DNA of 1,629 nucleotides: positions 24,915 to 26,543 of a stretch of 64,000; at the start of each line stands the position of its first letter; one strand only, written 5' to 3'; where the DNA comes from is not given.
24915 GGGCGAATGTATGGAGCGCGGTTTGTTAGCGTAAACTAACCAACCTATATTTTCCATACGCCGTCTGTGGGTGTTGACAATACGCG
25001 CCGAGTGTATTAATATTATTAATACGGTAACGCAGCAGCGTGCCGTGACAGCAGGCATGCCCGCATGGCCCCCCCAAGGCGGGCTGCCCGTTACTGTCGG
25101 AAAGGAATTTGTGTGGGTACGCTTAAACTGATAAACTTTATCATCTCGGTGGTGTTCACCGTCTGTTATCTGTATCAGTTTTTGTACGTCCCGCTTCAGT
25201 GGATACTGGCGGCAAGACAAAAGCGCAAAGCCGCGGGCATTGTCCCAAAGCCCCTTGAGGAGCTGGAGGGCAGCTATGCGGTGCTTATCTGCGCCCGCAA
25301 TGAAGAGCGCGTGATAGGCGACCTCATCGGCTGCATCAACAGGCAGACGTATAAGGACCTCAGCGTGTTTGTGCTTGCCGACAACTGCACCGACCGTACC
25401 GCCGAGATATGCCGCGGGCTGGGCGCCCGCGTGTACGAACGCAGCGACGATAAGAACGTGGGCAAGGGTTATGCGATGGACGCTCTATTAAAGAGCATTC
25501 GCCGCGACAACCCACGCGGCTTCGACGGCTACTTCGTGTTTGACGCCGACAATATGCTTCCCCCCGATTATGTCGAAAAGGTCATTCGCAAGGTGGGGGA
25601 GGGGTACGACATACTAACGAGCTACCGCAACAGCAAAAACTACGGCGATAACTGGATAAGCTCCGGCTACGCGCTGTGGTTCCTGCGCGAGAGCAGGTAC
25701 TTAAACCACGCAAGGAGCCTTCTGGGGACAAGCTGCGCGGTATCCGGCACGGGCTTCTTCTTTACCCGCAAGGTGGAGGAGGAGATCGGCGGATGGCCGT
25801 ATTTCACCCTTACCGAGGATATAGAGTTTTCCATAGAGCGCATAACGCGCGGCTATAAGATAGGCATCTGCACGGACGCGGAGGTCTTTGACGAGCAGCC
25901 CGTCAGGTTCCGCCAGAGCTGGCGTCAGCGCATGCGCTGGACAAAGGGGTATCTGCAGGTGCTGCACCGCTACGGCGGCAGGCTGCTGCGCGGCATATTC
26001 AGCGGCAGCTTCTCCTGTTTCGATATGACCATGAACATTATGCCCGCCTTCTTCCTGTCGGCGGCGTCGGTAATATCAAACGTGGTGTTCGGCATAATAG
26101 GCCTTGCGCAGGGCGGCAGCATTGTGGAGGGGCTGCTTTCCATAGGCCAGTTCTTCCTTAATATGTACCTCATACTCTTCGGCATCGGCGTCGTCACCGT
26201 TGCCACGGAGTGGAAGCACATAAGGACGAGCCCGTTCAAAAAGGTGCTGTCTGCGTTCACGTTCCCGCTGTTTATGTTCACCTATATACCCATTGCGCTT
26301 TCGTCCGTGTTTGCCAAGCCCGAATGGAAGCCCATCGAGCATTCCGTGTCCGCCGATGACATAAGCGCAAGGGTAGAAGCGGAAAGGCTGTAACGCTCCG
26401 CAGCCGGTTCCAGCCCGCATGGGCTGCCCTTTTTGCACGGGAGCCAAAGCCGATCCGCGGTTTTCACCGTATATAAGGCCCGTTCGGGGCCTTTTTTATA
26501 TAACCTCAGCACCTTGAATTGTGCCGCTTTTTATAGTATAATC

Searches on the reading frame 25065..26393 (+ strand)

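Call 35: search_protein_families(library=pfam, proteins=[window:25065-26393:+], max_evalue=0.001)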
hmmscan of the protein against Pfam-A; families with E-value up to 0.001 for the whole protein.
window:25065-26393:+ (442 aa): 4 families
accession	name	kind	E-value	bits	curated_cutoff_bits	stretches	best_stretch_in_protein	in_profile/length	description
PF13641.12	Glyco_tranf_2_3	-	6e-26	92.3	27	1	71-295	3-230/230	Glycosyltransferase like family 2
PF13632.12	Glyco_trans_2_3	-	1.2e-22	81.1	27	1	159-325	5-177/198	Glycosyl transferase family group 2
PF00535.33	Glycos_transf_2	-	9.8e-16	58.6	23.3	1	73-241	2-167/168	Glycosyl transferase family 2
PF13704.12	Glyco_tranf_2_4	-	0.00052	20.9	27.5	0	78-165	1-84/98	Glycosyl transferase family 2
